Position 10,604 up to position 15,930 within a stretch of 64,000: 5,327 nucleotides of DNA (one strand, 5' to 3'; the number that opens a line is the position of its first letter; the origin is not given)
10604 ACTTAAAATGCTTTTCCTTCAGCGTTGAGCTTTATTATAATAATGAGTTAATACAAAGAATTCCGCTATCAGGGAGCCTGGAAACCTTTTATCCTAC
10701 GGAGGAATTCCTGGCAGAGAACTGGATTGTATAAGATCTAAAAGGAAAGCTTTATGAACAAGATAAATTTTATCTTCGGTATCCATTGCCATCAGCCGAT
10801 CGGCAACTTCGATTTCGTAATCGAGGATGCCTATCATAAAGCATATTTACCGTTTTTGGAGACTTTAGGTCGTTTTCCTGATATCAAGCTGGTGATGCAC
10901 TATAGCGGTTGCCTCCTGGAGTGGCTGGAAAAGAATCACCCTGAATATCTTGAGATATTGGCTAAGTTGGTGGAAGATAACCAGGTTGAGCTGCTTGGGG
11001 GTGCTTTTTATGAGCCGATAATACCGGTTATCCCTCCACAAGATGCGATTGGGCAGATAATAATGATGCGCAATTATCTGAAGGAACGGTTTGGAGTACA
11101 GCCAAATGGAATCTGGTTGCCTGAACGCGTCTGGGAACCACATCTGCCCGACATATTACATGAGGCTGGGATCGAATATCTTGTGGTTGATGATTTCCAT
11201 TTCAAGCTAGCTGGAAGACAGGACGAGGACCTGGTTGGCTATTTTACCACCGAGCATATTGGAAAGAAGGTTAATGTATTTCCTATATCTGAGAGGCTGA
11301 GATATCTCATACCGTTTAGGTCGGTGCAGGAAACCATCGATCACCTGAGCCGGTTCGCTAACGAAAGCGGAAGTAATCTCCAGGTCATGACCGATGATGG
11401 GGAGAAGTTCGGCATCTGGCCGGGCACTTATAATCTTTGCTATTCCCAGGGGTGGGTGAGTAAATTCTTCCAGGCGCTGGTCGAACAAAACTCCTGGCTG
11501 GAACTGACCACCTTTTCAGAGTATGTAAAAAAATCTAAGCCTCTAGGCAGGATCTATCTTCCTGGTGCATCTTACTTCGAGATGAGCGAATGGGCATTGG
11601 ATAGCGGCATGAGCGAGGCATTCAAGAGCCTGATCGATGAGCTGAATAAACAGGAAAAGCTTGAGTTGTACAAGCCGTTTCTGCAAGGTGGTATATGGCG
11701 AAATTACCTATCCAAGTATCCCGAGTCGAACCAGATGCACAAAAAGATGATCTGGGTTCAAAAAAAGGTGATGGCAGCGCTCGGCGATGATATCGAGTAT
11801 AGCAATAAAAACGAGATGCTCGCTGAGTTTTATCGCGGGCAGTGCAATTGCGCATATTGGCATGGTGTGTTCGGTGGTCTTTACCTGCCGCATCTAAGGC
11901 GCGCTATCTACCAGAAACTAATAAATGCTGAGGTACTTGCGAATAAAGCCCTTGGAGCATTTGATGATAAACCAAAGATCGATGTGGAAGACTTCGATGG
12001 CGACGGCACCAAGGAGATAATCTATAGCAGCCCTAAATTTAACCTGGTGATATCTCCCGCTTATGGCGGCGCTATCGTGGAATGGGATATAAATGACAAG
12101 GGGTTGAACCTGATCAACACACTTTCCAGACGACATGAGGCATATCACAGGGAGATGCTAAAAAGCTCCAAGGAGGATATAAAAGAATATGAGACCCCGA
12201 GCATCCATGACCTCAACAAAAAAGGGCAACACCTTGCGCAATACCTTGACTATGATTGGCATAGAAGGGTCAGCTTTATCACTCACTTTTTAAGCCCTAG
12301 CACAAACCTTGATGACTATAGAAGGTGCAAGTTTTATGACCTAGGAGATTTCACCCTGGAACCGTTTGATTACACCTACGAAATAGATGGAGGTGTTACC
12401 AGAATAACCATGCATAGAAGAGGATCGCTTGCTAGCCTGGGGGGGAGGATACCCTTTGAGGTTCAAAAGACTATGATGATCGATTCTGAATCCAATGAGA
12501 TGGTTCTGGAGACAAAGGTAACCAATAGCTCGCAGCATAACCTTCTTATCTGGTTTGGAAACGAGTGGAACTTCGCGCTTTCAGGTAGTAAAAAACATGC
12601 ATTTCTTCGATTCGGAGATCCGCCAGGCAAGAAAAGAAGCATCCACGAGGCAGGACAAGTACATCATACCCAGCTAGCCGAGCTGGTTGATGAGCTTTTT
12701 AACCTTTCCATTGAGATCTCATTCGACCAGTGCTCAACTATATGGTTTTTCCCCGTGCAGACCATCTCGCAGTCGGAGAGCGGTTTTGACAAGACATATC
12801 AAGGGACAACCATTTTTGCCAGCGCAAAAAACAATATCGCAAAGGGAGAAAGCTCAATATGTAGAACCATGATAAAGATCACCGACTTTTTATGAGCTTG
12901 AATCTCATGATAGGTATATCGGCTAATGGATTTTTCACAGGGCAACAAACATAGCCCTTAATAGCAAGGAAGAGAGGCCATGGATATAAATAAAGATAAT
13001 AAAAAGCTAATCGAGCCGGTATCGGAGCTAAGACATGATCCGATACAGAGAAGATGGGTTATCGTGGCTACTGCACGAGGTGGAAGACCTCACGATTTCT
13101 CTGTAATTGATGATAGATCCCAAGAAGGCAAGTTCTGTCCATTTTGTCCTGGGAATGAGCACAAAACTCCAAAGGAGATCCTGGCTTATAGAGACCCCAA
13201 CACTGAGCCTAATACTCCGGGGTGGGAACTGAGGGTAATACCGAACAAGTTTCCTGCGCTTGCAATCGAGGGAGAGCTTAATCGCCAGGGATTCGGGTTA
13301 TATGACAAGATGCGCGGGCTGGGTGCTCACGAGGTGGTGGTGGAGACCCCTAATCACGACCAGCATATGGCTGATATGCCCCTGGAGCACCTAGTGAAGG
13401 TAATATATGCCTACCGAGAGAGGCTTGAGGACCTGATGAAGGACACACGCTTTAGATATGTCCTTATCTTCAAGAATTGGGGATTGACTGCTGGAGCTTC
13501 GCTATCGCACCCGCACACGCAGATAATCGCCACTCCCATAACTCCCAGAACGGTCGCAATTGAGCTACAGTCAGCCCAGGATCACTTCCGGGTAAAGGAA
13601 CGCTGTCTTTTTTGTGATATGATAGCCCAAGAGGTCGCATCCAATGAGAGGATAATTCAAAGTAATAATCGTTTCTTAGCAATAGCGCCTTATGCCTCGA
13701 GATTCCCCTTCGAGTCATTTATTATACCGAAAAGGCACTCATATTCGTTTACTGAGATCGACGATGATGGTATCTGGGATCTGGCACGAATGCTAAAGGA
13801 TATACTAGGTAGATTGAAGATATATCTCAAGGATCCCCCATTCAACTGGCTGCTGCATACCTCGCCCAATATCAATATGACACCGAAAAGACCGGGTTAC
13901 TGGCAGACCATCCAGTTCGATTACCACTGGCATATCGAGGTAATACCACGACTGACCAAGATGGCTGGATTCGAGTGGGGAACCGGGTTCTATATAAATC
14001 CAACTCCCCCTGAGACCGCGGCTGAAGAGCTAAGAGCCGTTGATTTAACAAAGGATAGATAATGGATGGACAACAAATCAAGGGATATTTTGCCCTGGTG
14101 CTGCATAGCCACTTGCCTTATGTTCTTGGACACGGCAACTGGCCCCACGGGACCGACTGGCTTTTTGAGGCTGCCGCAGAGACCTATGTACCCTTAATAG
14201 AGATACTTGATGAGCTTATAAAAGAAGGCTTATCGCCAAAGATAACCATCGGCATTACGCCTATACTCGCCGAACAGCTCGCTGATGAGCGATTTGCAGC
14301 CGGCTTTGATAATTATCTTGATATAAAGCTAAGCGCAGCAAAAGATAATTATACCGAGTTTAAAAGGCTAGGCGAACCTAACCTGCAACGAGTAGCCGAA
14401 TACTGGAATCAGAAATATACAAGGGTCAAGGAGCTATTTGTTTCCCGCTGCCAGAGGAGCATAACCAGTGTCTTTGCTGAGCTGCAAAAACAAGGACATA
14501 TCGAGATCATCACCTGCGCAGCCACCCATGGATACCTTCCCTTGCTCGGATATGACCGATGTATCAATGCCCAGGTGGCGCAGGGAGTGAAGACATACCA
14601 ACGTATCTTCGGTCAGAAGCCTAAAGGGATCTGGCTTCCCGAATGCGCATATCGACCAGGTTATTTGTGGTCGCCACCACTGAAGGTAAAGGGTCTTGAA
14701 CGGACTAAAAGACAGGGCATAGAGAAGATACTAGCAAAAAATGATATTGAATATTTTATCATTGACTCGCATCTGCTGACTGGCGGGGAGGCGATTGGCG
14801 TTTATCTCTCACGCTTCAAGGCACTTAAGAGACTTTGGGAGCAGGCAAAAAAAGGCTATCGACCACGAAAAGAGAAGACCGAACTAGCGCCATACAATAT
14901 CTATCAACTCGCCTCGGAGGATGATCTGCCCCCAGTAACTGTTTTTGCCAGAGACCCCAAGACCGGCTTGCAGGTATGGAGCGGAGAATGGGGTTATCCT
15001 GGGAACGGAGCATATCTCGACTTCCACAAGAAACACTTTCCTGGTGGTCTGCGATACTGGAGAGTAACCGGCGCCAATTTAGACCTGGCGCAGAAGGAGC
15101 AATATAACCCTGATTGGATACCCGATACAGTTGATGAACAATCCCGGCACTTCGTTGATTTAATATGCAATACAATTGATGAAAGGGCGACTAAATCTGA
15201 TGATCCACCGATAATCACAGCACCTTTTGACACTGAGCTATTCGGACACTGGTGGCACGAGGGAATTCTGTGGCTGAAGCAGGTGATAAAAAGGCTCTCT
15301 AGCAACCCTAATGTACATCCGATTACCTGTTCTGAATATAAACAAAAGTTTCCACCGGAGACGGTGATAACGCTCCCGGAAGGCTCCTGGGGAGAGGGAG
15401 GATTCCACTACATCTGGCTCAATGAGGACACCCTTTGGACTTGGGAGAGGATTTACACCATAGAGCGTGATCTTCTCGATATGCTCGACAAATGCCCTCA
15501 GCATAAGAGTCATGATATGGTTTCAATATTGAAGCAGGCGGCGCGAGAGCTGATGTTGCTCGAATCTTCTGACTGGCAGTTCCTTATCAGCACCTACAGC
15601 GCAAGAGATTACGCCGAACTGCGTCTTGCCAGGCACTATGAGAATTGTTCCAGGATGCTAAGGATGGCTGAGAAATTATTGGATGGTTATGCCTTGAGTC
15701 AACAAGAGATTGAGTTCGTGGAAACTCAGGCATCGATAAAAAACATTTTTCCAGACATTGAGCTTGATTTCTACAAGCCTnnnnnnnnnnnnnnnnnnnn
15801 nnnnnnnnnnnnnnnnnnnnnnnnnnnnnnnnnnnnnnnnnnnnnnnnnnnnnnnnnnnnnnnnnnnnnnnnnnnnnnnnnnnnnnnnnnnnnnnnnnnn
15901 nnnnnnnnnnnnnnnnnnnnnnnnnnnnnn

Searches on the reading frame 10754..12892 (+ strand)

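Call 18: search_protein_families(library=pfam, proteins=[window:10754-12892:+], max_evalue=0.001)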
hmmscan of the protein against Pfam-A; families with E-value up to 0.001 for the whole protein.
window:10754-12892:+ (713 aa): 4 families
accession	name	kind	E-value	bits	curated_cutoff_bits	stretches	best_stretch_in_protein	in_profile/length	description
PF09095.17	AmyA-gluTrfs_C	-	1.6e-61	208.8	22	1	413-689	1-268/284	Alpha-amylase/4-alpha-glucanotransferase, C-terminal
PF03065.20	Glyco_hydro_57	-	9e-52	176.6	21.2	1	7-270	1-291/291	Glycosyl hydrolase family 57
PF09094.16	AmyA-A_glucT_m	-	3.5e-34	117.5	27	1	313-395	1-79/80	Alpha-amylase/4-alpha-glucanotransferase, middle domain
PF01074.27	Glyco_hydro_38N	-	8.1e-11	42.3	25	1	35-151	33-149/270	Glycosyl hydrolases family 38 N-terminal domain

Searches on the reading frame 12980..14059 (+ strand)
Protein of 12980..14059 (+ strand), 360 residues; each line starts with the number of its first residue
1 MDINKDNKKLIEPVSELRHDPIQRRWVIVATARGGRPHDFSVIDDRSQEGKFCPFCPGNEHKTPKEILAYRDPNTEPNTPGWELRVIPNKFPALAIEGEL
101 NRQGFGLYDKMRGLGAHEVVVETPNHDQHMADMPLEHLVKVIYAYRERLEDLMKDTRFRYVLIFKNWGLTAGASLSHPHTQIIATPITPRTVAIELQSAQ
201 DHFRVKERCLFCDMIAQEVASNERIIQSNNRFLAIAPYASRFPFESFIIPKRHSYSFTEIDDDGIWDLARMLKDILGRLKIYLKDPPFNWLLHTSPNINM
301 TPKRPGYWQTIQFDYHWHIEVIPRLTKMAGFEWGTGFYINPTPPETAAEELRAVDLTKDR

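Call 18: search_protein_families(library=pfam, proteins=[window:12980-14059:+], max_evalue=0.001)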
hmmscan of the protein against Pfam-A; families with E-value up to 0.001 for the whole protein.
window:12980-14059:+ (360 aa): 4 families
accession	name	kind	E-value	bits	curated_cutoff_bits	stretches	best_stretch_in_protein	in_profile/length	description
PF01087.27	GalP_UDP_transf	-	4.5e-16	60.3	22.1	1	14-189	11-184/184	Galactose-1-phosphate uridyl transferase, N-terminal domain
PF16268.10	DUF4921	-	2.3e-13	50.3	28.5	1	142-243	204-301/425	Domain of unknown function (DUF4921)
PF02744.22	GalP_UDP_tr_C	-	2.7e-11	43.9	29.2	1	197-321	3-119/165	Galactose-1-phosphate uridyl transferase, C-terminal domain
PF16285.10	DUF4931_N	-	6.9e-11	42.8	24.1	1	118-184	54-120/124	Domain of unknown function (DUF4931) N-terminal domain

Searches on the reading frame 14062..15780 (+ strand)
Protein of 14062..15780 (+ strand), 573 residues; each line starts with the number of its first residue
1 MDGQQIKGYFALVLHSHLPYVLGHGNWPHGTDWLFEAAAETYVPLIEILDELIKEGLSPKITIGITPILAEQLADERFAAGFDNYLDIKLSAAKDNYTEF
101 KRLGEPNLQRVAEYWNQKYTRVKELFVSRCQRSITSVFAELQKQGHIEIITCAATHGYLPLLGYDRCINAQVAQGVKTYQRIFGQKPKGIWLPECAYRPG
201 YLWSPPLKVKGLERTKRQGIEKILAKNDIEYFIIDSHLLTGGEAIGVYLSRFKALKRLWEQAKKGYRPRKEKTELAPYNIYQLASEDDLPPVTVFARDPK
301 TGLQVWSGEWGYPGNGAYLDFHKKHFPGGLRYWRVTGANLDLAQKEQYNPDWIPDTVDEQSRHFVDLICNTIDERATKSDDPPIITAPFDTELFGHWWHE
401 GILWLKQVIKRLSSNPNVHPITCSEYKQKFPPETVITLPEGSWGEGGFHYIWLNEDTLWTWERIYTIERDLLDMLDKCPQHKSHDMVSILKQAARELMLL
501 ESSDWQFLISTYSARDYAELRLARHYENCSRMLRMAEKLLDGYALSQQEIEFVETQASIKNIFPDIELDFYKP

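Call 18: search_protein_families(library=pfam, proteins=[window:14062-15780:+], max_evalue=0.001)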
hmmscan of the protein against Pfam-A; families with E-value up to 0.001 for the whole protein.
window:14062-15780:+ (573 aa): 2 families
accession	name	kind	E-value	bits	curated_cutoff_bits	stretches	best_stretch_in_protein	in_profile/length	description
PF03065.20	Glyco_hydro_57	-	1.6e-39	136.4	21.2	1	11-439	1-291/291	Glycosyl hydrolase family 57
PF09210.16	BE_C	-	9.4e-20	71.3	25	1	464-571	2-101/101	1,4-alpha-glucan branching enzyme, C-terminal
